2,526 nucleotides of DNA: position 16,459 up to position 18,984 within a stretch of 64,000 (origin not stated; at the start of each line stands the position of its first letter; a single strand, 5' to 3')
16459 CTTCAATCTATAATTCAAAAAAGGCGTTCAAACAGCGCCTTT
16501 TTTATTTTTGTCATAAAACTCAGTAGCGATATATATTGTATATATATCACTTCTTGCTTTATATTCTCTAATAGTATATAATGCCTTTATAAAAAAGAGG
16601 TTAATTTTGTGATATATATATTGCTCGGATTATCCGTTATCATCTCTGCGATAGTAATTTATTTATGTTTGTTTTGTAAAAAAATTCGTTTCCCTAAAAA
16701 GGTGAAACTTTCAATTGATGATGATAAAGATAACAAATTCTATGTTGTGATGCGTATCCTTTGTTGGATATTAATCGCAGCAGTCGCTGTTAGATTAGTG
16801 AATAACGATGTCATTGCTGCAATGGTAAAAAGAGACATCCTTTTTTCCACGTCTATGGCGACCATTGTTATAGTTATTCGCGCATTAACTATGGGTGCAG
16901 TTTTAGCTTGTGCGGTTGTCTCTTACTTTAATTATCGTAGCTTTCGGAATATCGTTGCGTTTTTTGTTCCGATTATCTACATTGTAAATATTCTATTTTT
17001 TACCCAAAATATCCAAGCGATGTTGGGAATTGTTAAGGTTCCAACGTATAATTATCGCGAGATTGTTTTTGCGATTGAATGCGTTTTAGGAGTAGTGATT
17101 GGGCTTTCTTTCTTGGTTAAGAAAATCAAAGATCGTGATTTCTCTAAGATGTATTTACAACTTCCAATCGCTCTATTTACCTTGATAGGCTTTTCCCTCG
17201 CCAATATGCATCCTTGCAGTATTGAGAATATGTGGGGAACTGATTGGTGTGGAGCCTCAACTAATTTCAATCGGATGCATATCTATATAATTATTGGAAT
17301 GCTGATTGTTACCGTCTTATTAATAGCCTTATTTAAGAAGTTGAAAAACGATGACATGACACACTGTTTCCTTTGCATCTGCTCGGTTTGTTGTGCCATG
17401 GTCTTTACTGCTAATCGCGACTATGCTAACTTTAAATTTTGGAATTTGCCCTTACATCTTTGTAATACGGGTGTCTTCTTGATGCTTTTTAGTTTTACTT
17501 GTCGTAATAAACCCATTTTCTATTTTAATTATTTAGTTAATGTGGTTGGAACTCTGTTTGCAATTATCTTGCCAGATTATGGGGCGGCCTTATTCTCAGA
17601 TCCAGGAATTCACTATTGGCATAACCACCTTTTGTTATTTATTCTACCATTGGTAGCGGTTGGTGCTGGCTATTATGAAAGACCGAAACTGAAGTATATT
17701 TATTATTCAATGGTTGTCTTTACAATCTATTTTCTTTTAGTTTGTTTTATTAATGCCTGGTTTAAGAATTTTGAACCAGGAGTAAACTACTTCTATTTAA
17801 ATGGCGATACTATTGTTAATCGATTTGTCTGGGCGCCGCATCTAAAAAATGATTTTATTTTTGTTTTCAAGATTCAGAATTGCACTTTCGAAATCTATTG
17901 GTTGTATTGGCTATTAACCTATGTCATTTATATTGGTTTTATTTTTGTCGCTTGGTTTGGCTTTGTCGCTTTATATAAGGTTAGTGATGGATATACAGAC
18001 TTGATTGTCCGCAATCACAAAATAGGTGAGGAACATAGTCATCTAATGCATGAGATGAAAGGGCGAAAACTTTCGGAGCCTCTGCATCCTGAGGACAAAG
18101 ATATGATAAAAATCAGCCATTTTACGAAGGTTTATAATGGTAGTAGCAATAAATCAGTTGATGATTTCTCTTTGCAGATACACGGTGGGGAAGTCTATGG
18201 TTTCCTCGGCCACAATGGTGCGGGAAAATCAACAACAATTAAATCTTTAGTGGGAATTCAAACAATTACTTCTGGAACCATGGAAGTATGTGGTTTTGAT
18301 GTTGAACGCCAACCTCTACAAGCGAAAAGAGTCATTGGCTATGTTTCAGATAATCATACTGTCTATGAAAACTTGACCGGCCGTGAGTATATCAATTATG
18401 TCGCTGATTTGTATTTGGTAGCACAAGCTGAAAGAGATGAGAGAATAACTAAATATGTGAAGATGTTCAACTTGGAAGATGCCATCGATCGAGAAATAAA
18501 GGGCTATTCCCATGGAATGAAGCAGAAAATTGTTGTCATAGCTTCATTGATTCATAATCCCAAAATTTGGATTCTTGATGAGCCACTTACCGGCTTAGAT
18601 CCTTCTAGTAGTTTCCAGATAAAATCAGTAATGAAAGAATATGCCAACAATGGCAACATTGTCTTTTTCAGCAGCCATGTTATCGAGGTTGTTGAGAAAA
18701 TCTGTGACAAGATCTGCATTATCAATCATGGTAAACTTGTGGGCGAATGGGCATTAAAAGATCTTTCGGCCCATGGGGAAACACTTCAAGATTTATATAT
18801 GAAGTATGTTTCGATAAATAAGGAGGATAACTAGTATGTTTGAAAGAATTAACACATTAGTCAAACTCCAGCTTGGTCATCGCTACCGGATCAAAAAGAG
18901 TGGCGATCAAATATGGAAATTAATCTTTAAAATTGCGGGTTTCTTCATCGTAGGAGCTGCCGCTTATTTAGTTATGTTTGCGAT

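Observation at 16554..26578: Self-contained four-gene envelope module: membrane-domain::ABC-ATPase fusion, large permease, small anchored protein and a giant lipoprotein.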

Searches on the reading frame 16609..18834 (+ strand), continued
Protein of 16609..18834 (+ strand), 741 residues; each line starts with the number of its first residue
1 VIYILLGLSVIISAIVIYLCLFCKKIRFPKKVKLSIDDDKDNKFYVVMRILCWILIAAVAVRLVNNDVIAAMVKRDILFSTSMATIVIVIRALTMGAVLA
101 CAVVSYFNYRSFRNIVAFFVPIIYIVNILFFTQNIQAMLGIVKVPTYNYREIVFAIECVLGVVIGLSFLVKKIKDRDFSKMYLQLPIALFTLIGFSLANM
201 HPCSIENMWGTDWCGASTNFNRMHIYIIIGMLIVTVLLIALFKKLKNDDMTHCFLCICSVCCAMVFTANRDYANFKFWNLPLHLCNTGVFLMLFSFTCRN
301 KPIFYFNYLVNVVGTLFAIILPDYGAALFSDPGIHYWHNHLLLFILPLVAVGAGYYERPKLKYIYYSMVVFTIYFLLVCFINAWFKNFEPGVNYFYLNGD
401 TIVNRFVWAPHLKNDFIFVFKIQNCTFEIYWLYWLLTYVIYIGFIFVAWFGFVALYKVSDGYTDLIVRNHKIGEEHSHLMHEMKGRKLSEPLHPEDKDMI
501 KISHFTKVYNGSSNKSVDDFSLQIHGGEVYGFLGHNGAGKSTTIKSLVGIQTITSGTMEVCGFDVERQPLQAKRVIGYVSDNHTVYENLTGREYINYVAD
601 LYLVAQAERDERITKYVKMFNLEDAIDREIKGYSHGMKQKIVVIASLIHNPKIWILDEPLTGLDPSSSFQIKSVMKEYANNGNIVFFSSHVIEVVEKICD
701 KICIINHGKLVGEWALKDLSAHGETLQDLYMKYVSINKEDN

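Call 72: list_cluster_members(proteins=[L085:6595-8190:+, L001:12165-13808:+, L004:12294-14021:+, L087:12282-13889:+, L088:12195-13904:+, L089:12245-13891:+, L005:11954-13573:+, L008:11769-13502:+])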
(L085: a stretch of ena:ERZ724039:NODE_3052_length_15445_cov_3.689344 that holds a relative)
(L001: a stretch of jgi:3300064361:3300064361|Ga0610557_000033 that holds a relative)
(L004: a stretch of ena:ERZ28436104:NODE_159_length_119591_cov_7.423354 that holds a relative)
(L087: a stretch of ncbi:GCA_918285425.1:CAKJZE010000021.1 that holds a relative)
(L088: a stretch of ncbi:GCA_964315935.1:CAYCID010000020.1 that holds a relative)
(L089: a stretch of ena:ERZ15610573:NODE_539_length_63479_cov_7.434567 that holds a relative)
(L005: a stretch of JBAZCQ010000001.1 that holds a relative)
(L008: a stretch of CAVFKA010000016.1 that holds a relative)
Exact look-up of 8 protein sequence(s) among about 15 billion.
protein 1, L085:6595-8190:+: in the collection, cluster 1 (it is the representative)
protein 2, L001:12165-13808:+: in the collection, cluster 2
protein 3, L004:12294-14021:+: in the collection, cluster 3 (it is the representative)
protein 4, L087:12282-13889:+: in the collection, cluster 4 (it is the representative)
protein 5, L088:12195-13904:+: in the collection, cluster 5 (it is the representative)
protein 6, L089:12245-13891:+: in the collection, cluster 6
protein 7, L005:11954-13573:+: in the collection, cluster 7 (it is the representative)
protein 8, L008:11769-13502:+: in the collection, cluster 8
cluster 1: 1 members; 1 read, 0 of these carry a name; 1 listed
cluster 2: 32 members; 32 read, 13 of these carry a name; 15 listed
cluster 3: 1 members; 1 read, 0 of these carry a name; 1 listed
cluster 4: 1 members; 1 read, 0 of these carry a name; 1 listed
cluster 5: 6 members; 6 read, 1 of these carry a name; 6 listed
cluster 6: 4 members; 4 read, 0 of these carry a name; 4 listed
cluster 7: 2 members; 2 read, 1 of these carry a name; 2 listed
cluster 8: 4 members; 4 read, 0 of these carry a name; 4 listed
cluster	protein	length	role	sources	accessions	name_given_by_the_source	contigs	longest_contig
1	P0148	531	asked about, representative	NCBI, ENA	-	-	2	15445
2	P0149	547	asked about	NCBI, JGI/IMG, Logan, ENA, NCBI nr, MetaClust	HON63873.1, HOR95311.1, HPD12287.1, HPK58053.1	MAG TPA: hypothetical protein PLA20_00420 [Bacilli bacterium] | ABC-2 type transport system permease protein | MAG: hypothetical protein BWX94_00395 [Tenericutes bacterium ADurb.Bin140]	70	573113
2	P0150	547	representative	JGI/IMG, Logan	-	ABC-2 type transport system permease protein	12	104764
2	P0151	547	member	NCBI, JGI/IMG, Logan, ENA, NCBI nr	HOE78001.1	MAG TPA: hypothetical protein PKV63_05190 [Bacilli bacterium] | ABC-2 type transport system permease protein | hypothetical protein [Bacilli bacterium]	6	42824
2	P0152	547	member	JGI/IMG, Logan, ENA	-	ABC-2 type transport system permease protein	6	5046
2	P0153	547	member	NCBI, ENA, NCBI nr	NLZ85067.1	MAG: hypothetical protein GX919_05010 [Acholeplasmataceae bacterium] | hypothetical protein [Acholeplasmataceae bacterium]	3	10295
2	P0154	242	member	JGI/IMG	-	ABC-2 type transport system permease protein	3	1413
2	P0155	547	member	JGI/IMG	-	ABC-2 type transport system permease protein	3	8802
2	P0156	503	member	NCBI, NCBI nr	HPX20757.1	MAG TPA: hypothetical protein PLK86_04510, partial [Bacilli bacterium] | hypothetical protein [Bacilli bacterium]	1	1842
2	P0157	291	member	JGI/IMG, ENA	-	ABC-2 type transport system permease protein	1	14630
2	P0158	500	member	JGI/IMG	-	ABC-2 type transport system permease protein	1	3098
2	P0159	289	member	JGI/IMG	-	ABC-2 type transport system permease protein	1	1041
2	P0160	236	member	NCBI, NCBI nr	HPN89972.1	MAG TPA: hypothetical protein PK169_01140, partial [Bacilli bacterium] | hypothetical protein [Bacilli bacterium]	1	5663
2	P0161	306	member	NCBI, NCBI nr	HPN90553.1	MAG TPA: hypothetical protein PK169_04145, partial [Bacilli bacterium] | hypothetical protein [Bacilli bacterium]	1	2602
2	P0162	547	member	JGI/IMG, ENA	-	-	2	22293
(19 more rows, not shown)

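Call 100: search_protein_families(library=padloc, proteins=[window:16609-18834:+], max_evalue=0.001)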
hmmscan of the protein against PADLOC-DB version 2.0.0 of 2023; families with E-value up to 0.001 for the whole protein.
window:16609-18834:+ (741 aa): 7 families
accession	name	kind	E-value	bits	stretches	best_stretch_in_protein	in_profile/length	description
PDLC04135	mad3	-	5.8e-22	76.7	2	623-707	254-339/374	mads_3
PDLC04140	mad8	-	7.9e-06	23.6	1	516-693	16-235/314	mads_8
PDLC04176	HEC-01A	-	2.4e-05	21.9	0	643-729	269-354/371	-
PDLC02335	AbiLi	-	2.9e-05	21.3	1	529-722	78-265/326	AbiLi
PDLC04175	HEC-01A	-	6.6e-05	20.1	0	641-698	257-315/363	-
PDLC02980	AriA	-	9.7e-05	20.5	0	616-690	221-298/304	-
PDLC03878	NsnB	-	0.00062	17.6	0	532-551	26-45/345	-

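Call 103: search_protein_families(library=ncbifam, proteins=[L085:3589-4344:+], max_evalue=0.01)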
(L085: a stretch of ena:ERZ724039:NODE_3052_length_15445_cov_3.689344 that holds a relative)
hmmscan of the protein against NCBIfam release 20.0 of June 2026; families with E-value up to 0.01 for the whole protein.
L085:3589-4344:+ (252 aa): 1 family
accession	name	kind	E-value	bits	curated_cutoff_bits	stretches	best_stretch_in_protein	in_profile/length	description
TIGR02206.1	intg_mem_TP0381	subfamily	3.7e-18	65.7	75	1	16-209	5-191/222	TMEM164-related integral membrane acyltransferase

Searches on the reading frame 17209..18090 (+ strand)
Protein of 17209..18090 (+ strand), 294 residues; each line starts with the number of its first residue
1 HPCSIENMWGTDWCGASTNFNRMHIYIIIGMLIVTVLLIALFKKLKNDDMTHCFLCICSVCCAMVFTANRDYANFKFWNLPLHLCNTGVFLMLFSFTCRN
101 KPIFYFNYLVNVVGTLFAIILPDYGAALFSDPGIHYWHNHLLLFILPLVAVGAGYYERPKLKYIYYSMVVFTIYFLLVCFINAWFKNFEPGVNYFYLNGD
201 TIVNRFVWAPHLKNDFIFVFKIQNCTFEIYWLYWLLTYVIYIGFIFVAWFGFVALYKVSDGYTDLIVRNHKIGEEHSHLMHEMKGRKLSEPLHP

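Call 62: search_solved_structures(query=window:17209-18090:+, max_evalue=10, show_alignments=2)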
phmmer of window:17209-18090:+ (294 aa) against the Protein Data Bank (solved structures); distinct sequences matched with E-value up to 10: 3.
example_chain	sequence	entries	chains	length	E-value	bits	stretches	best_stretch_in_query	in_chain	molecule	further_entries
4rfp_A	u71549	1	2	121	0.055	16.2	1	55-86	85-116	Acidic phospholipase A2 5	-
6ded_A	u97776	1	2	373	1.5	11.5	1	28-81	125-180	NCK-interacting protein with SH3 domain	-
6dee_A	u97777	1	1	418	1.8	11.3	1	28-81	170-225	NCK-interacting protein with SH3 domain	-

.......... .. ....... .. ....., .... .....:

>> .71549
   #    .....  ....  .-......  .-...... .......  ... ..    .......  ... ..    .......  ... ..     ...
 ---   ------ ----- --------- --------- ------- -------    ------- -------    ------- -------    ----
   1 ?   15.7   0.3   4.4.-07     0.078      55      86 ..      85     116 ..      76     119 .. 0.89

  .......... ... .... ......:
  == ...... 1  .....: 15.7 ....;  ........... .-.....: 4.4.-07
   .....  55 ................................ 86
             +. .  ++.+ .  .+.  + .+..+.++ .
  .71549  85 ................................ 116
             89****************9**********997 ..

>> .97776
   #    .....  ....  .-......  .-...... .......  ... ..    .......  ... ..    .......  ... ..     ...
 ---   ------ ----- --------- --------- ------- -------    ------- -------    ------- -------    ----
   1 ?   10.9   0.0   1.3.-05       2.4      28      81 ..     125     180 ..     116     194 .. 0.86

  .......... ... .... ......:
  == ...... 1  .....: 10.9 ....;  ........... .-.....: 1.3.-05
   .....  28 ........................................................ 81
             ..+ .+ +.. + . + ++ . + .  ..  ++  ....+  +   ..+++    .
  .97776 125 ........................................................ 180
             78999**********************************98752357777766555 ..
